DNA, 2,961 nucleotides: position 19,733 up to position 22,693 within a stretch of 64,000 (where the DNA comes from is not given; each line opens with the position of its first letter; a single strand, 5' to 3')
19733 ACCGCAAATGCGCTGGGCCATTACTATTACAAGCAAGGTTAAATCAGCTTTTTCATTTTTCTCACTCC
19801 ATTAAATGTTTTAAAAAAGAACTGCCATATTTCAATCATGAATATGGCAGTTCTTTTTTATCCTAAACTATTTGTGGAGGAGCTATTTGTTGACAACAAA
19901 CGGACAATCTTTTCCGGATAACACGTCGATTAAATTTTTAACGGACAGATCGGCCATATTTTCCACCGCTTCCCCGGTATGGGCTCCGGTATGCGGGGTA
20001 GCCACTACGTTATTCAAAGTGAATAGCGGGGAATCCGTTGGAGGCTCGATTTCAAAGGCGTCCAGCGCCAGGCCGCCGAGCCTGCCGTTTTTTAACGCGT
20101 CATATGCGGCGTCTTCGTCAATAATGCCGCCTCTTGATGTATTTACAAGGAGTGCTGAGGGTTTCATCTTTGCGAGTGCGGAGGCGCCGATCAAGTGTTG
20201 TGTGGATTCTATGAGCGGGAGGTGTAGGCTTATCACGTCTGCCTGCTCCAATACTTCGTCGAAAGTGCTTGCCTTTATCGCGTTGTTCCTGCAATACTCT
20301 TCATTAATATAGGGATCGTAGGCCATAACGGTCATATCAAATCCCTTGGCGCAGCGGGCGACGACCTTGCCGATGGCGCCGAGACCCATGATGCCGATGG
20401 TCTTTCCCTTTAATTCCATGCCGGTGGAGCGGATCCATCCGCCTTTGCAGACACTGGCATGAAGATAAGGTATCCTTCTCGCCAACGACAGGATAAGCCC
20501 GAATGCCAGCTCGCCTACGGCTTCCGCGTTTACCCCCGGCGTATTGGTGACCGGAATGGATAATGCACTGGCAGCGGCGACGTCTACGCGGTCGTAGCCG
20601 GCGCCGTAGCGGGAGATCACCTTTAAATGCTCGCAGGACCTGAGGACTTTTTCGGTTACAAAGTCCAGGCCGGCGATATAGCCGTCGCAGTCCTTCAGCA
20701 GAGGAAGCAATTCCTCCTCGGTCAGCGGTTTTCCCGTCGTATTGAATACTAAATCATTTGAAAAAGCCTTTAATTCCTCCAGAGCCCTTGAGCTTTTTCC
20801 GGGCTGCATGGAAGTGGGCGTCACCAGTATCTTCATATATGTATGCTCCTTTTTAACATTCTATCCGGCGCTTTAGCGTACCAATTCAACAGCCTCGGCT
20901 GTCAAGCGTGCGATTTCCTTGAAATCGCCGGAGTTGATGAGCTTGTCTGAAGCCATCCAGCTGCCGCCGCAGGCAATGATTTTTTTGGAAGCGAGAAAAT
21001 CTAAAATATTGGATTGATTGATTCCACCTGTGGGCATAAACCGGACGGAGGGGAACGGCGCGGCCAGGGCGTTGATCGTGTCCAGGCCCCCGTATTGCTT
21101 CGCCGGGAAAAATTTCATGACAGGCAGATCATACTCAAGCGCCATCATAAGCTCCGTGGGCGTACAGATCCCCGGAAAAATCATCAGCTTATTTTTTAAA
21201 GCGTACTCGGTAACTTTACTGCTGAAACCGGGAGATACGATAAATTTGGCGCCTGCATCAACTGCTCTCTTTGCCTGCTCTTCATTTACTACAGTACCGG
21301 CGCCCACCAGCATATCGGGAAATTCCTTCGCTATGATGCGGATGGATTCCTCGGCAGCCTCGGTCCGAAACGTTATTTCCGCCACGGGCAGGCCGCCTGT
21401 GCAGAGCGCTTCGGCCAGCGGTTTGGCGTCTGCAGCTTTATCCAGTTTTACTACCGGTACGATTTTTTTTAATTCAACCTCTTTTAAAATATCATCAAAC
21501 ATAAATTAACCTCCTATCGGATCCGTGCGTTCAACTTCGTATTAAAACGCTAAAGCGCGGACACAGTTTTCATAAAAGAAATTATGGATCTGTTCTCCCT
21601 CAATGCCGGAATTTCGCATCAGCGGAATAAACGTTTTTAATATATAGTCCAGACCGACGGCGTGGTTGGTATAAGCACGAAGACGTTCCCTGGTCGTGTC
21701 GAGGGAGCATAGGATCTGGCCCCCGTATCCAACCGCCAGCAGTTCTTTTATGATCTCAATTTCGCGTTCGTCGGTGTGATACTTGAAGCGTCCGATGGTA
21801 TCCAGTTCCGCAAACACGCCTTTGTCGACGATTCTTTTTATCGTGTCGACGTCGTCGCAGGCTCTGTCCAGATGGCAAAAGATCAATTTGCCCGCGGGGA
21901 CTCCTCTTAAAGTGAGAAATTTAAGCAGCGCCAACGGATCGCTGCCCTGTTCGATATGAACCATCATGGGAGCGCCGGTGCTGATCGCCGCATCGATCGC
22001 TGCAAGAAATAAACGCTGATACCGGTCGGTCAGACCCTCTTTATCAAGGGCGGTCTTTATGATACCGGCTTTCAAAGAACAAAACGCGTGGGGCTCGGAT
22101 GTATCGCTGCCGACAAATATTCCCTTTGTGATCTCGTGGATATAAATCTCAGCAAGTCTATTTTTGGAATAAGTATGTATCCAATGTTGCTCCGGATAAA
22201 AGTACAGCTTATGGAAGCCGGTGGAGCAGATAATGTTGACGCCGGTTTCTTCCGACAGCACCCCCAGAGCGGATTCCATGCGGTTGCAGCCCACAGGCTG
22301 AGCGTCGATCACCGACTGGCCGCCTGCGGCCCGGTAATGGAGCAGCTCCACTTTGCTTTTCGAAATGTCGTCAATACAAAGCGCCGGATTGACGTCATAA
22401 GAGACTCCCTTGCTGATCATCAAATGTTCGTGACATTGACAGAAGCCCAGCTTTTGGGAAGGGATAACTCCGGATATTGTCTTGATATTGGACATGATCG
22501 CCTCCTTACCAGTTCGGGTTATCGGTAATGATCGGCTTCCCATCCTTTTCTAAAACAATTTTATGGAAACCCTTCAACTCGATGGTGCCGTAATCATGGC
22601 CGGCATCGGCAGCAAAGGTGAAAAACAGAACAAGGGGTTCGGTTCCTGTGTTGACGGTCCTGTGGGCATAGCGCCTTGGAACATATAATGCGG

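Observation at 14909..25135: GntR-linked ten-gene catabolic cluster for an unassigned sugar, polyol or sugar acid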

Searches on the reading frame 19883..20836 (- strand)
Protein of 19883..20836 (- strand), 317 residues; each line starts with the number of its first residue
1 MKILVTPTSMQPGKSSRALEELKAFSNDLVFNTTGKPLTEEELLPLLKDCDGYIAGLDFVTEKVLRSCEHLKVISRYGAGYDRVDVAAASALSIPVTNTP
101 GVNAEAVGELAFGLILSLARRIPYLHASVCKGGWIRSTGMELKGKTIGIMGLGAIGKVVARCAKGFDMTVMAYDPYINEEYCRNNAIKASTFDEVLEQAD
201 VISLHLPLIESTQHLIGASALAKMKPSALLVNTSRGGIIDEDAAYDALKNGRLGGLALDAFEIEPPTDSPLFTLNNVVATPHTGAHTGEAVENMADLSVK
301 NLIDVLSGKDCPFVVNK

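Call 3: search_protein_families(library=pfam, proteins=[window:19883-20836:-])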
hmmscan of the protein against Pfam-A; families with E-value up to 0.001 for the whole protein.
window:19883-20836:- (317 aa): 5 families
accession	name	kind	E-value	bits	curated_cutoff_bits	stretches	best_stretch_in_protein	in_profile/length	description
PF02826.25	2-Hacid_dh_C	-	6.1e-60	202.1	25.1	1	112-284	1-178/178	D-isomer specific 2-hydroxyacid dehydrogenase, NAD binding domain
PF00389.36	2-Hacid_dh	-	3.1e-28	98.5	24.6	1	20-316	10-134/134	D-isomer specific 2-hydroxyacid dehydrogenase, catalytic domain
PF03446.21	NAD_binding_2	-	9.7e-06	26.1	21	1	146-250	1-109/161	NAD binding domain of 6-phosphogluconate dehydrogenase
PF00670.27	AdoHcyase_NAD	-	0.00029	21.4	27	1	133-233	12-109/162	S-adenosyl-L-homocysteine hydrolase, NAD binding domain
PF07991.19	KARI_N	-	0.00065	19.8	20.6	1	142-208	2-70/165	Acetohydroxy acid isomeroreductase, NADPH-binding domain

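Call 4: search_protein_families(library=ncbifam, proteins=[window:19883-20836:-])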
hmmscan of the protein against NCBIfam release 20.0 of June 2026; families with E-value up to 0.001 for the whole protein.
window:19883-20836:- (317 aa): 24 families
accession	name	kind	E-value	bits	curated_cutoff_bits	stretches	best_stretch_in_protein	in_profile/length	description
TIGR01327.1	PGDH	equivalog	1.2e-84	285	454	1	35-316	26-311/525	phosphoglycerate dehydrogenase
NF009714.1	PRK13243.1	equivalog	2e-72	244.3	455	1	30-317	27-324/332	glyoxylate reductase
NF008759.0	PRK11790.1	equivalog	2e-57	194.7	404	1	32-306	37-317/410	phosphoglycerate dehydrogenase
NF011938.0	PRK15409.1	equivalog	3.9e-57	193.7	492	1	37-309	33-312/324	glyoxylate/hydroxypyruvate reductase GhrB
NF005069.0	PRK06487.1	equivalog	1.9e-55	188.2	448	1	40-311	39-316/320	2-hydroxyacid dehydrogenase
NF006263.0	PRK08410.1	equivalog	6.8e-47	160.4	389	1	17-308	14-309/311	D-2-hydroxyacid dehydrogenase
NF041369.1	Dhydh_Halo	equivalog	7e-45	153.6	400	1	76-307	61-296/305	D-2-hydroxyacid dehydrogenase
NF005387.0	PRK06932.1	equivalog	2.9e-44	151.3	492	1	42-302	37-306/314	2-hydroxyacid dehydrogenase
NF005750.0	PRK07574.1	equivalog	1.2e-38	133.2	329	1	59-296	103-347/386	NAD-dependent formate dehydrogenase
NF000492.1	vanH_gen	exception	2.6e-37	128.6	540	1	71-304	67-309/312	D-lactate dehydrogenase VanH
NF001309.0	PRK00257.1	equivalog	3.1e-36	125.2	434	1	69-303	57-275/379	4-phosphoerythronate dehydrogenase PdxB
NF006374.0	PRK08605.1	subfamily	1.2e-33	116.6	356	1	70-312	67-328/332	D-lactate dehydrogenase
NF009127.0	PRK12480.1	equivalog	2.6e-30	105.5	579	1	33-266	29-266/330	D-lactate dehydrogenase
NF000371.1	vanH_Agroup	exception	4e-30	105.1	700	1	71-305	72-315/322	VanH-A/VanH-Pt family D-lactate dehydrogenase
NF000004.1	vanH-D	exception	1.2e-27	96.9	550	1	65-293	65-304/323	D-lactate dehydrogenase VanH-D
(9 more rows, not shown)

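Call 36: search_solved_structures(query=window:19883-20836:-, max_evalue=1e-30)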
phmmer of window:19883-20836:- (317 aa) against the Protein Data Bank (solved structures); distinct sequences matched with E-value up to 1e-30: 108 (the best 60 are shown).
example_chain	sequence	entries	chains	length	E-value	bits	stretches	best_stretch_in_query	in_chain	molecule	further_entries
1wwk_A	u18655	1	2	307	1.4e-62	214.9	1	39-306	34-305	phosphoglycerate dehydrogenase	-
9whb_A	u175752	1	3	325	3.8e-57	197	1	23-308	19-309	3-phosphoglycerate dehydrogenase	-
6plf_A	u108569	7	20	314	6.6e-57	196.2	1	37-311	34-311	D-3-phosphoglycerate dehydrogenase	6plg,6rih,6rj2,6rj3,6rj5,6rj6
6cwa_A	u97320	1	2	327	7.5e-57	196.1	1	37-311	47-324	D-3-phosphoglycerate dehydrogenase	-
7cvp_A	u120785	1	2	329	7.8e-57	196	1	37-311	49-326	D-3-phosphoglycerate dehydrogenase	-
2g76_A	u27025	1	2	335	8.1e-57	195.9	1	37-311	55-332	D-3-phosphoglycerate dehydrogenase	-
3ddn_A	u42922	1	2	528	7.4e-56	192.8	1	41-316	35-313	D-3-phosphoglycerate dehydrogenase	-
1ygy_A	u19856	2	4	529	7.4e-56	192.8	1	41-316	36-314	D-3-phosphoglycerate dehydrogenase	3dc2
7dkm_A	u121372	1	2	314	1e-55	192.3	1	37-303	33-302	D-3-phosphoglycerate dehydrogenase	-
7ewh_A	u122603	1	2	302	1.2e-55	192.1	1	37-296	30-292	D-3-phosphoglycerate dehydrogenase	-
5n6c_A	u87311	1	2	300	1.5e-55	191.8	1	37-295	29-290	D-3-phosphoglycerate dehydrogenase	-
5aov_A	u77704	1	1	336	1e-53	185.8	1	37-317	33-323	GLYOXYLATE REDUCTASE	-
2dbq_A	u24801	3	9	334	7e-52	179.8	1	36-317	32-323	Glyoxylate reductase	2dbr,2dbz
9jnr_A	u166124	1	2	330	3.7e-50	174.1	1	39-316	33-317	McyI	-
6bii_A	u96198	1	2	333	4.4e-50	173.8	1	39-317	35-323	Glyoxylate reductase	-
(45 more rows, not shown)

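Call 98: search_solved_structures(query=window:19883-20836:-, max_evalue=1e-55, show_alignments=3)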
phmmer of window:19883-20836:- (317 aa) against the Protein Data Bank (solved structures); distinct sequences matched with E-value up to 1e-55: 8.
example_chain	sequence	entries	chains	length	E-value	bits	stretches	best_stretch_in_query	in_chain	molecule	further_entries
1wwk_A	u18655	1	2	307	1.4e-62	214.9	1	39-306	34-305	phosphoglycerate dehydrogenase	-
9whb_A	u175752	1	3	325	3.8e-57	197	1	23-308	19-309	3-phosphoglycerate dehydrogenase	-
6plf_A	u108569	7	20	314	6.6e-57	196.2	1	37-311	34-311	D-3-phosphoglycerate dehydrogenase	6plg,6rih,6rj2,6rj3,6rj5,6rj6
6cwa_A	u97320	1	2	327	7.5e-57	196.1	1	37-311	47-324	D-3-phosphoglycerate dehydrogenase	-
7cvp_A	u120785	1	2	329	7.8e-57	196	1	37-311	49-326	D-3-phosphoglycerate dehydrogenase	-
2g76_A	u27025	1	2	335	8.1e-57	195.9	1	37-311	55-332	D-3-phosphoglycerate dehydrogenase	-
3ddn_A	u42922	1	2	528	7.4e-56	192.8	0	41-316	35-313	D-3-phosphoglycerate dehydrogenase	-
1ygy_A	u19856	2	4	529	7.4e-56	192.8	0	41-316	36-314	D-3-phosphoglycerate dehydrogenase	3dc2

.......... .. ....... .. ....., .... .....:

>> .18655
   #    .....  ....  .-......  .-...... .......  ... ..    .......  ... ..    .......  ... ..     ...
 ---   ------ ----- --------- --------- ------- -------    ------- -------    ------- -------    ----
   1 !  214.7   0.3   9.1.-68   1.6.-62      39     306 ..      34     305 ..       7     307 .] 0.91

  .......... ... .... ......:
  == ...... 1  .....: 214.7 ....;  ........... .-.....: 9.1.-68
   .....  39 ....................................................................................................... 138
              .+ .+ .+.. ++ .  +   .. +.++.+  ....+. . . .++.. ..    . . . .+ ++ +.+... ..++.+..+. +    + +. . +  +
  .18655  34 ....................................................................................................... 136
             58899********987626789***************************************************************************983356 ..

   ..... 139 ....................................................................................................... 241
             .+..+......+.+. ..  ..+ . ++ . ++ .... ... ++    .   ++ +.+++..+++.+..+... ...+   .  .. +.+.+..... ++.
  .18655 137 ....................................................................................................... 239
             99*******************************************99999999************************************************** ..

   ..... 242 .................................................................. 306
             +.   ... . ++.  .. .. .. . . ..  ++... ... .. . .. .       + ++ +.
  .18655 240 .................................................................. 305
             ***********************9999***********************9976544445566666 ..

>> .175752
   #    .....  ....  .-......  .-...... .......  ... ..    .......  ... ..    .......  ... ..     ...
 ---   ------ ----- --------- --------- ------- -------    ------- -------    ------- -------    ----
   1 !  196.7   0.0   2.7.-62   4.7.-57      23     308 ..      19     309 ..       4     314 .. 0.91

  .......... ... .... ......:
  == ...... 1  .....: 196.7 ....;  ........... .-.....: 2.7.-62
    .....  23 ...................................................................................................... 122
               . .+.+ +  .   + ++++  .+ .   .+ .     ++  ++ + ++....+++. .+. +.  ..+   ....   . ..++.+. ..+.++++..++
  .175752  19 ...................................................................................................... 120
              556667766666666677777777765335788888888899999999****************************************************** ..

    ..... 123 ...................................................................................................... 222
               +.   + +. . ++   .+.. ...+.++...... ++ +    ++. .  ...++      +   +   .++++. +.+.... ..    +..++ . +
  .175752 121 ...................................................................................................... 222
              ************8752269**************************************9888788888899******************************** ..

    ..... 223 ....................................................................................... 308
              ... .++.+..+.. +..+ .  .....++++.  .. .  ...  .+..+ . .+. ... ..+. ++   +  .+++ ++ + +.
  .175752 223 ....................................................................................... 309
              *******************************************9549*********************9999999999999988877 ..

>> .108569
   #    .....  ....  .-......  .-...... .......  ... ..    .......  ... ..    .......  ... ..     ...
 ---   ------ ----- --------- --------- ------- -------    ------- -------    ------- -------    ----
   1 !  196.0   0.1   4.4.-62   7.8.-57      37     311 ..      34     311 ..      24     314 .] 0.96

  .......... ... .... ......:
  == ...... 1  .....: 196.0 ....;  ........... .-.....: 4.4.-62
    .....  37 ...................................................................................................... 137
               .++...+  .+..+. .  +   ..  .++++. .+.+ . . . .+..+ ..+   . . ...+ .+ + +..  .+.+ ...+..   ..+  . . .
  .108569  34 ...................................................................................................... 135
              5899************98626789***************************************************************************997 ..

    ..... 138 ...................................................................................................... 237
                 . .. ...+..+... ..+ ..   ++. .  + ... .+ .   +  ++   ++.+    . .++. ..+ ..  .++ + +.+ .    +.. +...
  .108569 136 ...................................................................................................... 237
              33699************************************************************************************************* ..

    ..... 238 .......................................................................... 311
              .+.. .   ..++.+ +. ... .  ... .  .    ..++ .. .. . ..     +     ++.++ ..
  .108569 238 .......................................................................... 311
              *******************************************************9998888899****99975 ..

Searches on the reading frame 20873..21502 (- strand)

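Call 3: search_protein_families(library=pfam, proteins=[window:20873-21502:-])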
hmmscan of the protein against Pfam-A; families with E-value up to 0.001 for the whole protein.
window:20873-21502:- (209 aa): 1 family
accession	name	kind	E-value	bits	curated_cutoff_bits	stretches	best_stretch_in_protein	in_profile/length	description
PF01081.25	Aldolase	-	1.2e-69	234.1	27.8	1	9-200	5-196/196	KDPG and KHG aldolase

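Call 4: search_protein_families(library=ncbifam, proteins=[window:20873-21502:-])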
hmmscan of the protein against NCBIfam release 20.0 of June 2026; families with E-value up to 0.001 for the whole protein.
window:20873-21502:- (209 aa): 8 families
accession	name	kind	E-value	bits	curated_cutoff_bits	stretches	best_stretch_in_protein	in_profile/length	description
NF004325.0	PRK05718.1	subfamily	6e-78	261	241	1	8-208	11-211/213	keto-hydroxyglutarate-aldolase/keto-deoxy-phosphogluconate aldolase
TIGR01182.1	eda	subfamily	7e-75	250.8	156.05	1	9-207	5-203/204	bifunctional 4-hydroxy-2-oxoglutarate aldolase/2-dehydro-3-deoxy-phosphogluconate aldolase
NF004673.0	PRK06015.1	equivalog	5.3e-58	196.3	320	1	4-207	7-210/212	2-dehydro-3-deoxy-phosphogluconate aldolase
NF041633.1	trifunc_aldol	exception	6e-51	173.6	700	1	5-208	2-217/580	KHG/KDPG aldolase/sugar kinase fusion protein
NF005119.0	PRK06552.1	subfamily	1.1e-40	139.4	238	1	4-204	5-205/213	bifunctional 2-keto-4-hydroxyglutarate aldolase/2-keto-3-deoxy-6-phosphogluconate aldolase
NF005673.0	PRK07455.1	equivalog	2.3e-37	128.2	232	1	6-204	7-205/213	bifunctional 4-hydroxy-2-oxoglutarate aldolase/2-dehydro-3-deoxy-phosphogluconate aldolase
NF005499.0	PRK07114.1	equivalog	3.9e-31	108.5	275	1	5-208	9-217/223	bifunctional 4-hydroxy-2-oxoglutarate aldolase/2-dehydro-3-deoxy-phosphogluconate aldolase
NF006600.0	PRK09140.1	subfamily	1.9e-29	102.5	207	1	18-172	17-172/210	2-dehydro-3-deoxy-6-phosphogalactonate aldolase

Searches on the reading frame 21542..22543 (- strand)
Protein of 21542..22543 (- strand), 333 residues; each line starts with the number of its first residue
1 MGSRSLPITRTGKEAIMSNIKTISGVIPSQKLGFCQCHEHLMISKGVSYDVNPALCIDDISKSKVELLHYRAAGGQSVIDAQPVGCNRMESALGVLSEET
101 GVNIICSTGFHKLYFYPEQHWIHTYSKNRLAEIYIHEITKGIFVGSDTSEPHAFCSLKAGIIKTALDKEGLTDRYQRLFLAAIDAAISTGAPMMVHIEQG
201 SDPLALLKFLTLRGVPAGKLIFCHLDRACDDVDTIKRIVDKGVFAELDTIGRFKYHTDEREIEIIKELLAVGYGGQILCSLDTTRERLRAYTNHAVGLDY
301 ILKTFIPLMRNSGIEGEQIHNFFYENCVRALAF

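Call 3: search_protein_families(library=pfam, proteins=[window:21542-22543:-])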
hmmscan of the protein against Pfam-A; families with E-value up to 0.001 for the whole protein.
window:21542-22543:- (333 aa): 1 family
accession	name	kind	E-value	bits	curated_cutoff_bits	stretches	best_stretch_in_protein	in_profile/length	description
PF02126.24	PTE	-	4.5e-47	161.3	22.4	1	30-329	4-295/298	Phosphotriesterase family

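Call 4: search_protein_families(library=ncbifam, proteins=[window:21542-22543:-])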
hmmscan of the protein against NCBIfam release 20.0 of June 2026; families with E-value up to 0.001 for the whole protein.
window:21542-22543:- (333 aa): 3 families
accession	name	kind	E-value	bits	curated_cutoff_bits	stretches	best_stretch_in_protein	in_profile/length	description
NF045706.1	PhFuoseLconase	equivalog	3.4e-38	131.6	630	1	20-333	5-326/332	phospho-furanose lactonase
NF007373.0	PRK09875.1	equivalog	1.4e-36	126.5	486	1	32-326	6-286/292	phosphotriesterase-related protein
NF041153.1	organophos_OPH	equivalog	6.3e-10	38.7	500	1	19-250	36-255/365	organophosphate hydrolase OPH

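Call 8: search_solved_structures(query=window:21542-22543:-, max_evalue=0.00001)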
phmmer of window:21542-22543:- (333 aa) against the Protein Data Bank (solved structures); distinct sequences matched with E-value up to 0.00001: 128 (the best 60 are shown).
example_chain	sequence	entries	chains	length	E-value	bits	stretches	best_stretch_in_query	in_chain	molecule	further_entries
3pnz_A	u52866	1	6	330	6.9e-30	107.4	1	17-333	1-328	Phosphotriesterase family protein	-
4lef_C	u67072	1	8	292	2.3e-29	105.7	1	32-326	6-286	Phosphotriesterase homology protein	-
1bf6_A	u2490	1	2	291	2.4e-29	105.6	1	32-326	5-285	PHOSPHOTRIESTERASE HOMOLOGY PROTEIN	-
3msr_A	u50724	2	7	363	9.8e-29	103.6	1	21-333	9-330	amidohydrolases | amidohydrolase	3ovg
3tn4_A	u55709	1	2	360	7.7e-25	90.8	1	11-326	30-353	Phosphotriesterase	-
3tnb_A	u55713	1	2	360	1e-24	90.4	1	11-326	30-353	Phosphotriesterase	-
3tn3_A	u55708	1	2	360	1.3e-24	90.1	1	11-326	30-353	Phosphotriesterase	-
3tn6_A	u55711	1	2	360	1.7e-24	89.7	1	11-326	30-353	Phosphotriesterase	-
4ha0_A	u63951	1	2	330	3.4e-24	88.7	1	18-326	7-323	Phosphotriesterase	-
4h9u_A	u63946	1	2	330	3.6e-24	88.6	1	18-326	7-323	Phosphotriesterase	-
3tn5_A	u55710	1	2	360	3.9e-24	88.5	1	11-326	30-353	Phosphotriesterase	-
4h9y_A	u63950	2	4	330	5.1e-24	88.1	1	18-326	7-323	Phosphotriesterase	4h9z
3orw_A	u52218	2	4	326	5.4e-24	88.1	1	20-326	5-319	Phosphotriesterase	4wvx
4h9v_A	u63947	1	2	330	6.2e-24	87.9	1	18-326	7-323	Phosphotriesterase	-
3f4c_A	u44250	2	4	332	7e-24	87.7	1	19-326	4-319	Organophosphorus hydrolase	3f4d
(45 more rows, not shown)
